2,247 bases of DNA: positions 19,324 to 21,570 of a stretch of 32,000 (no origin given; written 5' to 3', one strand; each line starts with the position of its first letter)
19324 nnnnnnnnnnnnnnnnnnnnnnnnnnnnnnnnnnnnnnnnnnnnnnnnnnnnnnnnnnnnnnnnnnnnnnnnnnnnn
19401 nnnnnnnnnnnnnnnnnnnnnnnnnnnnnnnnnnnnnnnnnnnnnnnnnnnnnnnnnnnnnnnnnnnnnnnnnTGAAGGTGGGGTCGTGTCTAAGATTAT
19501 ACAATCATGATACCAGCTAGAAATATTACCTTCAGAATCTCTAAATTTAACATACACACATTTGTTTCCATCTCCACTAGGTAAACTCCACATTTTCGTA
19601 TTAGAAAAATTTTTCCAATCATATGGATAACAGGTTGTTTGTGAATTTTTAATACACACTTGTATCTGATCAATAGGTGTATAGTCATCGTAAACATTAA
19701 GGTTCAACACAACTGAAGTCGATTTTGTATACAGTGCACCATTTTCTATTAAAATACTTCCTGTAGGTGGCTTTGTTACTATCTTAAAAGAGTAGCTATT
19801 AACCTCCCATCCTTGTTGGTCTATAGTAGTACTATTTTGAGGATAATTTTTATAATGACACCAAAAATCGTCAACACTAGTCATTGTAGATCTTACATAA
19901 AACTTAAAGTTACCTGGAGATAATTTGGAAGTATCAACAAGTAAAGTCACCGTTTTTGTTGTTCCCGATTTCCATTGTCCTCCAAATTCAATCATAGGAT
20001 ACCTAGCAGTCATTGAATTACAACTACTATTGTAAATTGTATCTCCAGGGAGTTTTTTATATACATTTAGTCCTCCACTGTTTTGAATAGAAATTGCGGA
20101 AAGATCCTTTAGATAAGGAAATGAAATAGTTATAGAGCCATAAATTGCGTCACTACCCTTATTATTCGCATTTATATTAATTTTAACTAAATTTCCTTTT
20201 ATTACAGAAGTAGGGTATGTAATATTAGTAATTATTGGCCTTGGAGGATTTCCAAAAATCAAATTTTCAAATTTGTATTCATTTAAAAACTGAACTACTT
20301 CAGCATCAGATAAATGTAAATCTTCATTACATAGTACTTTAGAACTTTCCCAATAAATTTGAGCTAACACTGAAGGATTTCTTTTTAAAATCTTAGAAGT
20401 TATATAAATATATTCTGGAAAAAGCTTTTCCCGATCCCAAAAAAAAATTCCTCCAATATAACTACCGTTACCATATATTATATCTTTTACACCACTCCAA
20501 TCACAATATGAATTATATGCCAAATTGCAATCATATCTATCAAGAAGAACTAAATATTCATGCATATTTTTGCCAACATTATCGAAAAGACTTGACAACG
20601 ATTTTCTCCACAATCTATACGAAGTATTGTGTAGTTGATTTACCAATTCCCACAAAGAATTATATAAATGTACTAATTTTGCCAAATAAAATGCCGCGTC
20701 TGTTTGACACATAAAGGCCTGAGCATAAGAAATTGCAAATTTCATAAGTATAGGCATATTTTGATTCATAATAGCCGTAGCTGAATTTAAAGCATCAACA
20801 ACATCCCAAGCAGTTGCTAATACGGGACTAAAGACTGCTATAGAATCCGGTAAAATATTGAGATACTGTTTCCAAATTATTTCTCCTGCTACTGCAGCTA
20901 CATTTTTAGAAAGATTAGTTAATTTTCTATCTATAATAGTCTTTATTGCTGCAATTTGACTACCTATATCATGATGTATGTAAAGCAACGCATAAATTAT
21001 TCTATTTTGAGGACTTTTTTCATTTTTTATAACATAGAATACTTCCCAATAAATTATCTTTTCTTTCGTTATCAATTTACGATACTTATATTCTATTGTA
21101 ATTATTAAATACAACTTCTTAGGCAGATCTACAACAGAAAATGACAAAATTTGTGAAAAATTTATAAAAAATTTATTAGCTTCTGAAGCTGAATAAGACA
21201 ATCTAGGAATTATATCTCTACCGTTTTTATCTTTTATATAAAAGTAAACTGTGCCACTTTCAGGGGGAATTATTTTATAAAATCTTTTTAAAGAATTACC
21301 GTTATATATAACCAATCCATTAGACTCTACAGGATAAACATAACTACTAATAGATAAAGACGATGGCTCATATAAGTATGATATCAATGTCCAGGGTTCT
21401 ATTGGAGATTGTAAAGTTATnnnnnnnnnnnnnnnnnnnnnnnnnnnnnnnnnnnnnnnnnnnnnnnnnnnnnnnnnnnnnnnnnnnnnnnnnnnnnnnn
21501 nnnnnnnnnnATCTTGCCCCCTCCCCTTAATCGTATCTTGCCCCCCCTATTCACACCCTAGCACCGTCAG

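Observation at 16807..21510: Scaffoldin-like giant protein carries two cohesins AND its own dockerin, and is translationally coupled (ATGA) to a small lipoprotein cohesin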

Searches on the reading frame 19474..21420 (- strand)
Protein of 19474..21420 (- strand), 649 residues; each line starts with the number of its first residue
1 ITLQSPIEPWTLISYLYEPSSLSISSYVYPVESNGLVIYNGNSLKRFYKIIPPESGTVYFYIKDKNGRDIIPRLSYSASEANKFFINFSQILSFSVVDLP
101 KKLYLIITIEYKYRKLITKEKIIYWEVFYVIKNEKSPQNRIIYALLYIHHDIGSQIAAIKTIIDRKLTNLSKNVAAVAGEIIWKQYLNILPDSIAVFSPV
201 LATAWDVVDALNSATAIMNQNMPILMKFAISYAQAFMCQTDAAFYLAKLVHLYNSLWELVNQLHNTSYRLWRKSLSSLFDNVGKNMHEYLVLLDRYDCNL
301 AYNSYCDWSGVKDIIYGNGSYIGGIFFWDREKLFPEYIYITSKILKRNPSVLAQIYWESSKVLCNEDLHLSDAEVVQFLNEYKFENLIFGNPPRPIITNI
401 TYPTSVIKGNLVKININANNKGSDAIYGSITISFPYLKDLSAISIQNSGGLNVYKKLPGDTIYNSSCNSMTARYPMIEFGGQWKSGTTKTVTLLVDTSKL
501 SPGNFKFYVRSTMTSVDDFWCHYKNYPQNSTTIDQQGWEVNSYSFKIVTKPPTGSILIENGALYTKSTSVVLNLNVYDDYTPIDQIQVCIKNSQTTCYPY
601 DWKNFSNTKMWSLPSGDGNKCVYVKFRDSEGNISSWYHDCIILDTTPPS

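Call 59: find_homologous_proteins(query=window:19474-21420:-, max_evalue=0.001)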
Query seq(649 aa): 8000 candidates shared short words with the query, none scored E <= 0.001.
